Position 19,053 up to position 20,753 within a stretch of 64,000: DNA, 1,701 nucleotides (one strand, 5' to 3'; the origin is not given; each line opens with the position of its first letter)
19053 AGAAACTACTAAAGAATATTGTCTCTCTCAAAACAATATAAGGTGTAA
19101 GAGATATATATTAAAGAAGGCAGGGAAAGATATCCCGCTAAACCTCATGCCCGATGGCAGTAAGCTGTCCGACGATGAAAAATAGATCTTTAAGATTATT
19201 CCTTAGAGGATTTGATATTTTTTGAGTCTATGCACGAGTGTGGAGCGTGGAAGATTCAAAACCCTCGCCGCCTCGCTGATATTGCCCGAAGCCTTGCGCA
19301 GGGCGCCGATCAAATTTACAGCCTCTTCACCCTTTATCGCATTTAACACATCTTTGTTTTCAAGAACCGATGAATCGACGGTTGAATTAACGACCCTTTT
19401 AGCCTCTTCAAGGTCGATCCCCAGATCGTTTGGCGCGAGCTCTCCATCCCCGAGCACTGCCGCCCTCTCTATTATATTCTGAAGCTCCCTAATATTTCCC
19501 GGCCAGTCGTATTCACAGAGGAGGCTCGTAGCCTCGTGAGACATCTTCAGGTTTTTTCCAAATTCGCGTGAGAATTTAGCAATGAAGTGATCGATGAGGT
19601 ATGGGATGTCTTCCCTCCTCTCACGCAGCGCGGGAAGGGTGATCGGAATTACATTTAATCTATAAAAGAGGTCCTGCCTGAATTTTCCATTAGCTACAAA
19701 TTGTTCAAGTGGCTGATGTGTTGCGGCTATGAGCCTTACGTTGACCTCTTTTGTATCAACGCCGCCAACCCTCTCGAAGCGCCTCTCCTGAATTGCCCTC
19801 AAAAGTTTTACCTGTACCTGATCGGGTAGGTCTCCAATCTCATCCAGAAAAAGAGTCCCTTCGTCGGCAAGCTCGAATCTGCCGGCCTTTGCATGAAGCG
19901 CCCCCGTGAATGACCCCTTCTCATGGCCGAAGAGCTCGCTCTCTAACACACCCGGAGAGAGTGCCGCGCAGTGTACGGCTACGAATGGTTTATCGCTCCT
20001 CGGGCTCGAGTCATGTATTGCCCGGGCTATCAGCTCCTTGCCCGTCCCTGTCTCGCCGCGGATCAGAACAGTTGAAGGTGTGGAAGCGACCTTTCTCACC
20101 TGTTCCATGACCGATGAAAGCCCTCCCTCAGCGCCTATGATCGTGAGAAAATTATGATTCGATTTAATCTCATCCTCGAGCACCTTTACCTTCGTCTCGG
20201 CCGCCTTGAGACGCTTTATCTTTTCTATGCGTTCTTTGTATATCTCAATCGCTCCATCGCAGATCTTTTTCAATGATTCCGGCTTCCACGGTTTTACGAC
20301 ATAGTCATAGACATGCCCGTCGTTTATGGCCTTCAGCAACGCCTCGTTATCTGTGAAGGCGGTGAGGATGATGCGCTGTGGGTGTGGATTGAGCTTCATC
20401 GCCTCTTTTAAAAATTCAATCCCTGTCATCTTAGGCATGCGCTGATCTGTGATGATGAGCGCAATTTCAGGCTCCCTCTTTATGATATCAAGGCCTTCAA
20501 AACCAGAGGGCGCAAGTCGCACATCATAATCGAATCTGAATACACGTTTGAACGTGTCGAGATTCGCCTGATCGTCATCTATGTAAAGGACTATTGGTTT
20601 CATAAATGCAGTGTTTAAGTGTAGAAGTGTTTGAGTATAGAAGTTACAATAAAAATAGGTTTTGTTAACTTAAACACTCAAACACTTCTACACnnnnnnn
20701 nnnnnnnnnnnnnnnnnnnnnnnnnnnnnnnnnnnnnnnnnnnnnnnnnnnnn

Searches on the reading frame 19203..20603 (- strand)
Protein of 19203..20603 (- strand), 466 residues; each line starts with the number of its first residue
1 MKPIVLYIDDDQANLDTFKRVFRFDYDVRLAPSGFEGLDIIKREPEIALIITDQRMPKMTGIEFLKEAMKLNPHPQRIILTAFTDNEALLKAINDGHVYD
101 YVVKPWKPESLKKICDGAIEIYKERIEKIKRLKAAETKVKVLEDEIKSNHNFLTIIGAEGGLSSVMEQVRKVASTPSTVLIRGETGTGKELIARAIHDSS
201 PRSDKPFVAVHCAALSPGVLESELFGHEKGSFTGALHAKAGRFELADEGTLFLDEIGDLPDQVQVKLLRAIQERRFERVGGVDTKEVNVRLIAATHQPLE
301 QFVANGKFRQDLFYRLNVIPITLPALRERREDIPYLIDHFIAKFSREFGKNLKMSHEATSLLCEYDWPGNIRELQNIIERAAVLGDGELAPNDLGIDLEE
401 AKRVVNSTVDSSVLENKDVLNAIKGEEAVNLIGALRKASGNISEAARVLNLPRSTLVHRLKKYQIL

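Call 40: search_protein_families(library=pfam, proteins=[window:19203-20603:-], max_evalue=0.0001)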
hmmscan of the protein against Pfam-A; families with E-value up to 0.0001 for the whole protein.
window:19203-20603:- (466 aa): 6 families
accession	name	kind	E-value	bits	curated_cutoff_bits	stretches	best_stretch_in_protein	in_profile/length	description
PF00158.32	Sigma54_activat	-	4.9e-70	235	20.2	1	155-321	1-167/168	Sigma-54 interaction domain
PF25601.1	AAA_lid_14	-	8.6e-26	90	27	1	327-402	1-78/87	AAA+ ATPase lid domain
PF00072.30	Response_reg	-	3.2e-19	69.6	30.2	1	5-114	1-109/111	Response regulator receiver domain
PF14532.12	Sigma54_activ_2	-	3.4e-19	69.9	25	1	163-326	8-138/138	Sigma-54 interaction domain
PF02954.25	HTH_8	-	8.5e-09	35.5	22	1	431-463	10-42/42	Bacterial regulatory protein, Fis family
PF07728.20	AAA_5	-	7.5e-06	26.4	22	1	179-298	2-124/139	AAA domain (dynein-related subfamily)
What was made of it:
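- An NtrC-type sigma-54 activator gene lies in the window at 19203-20603 (call 40).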
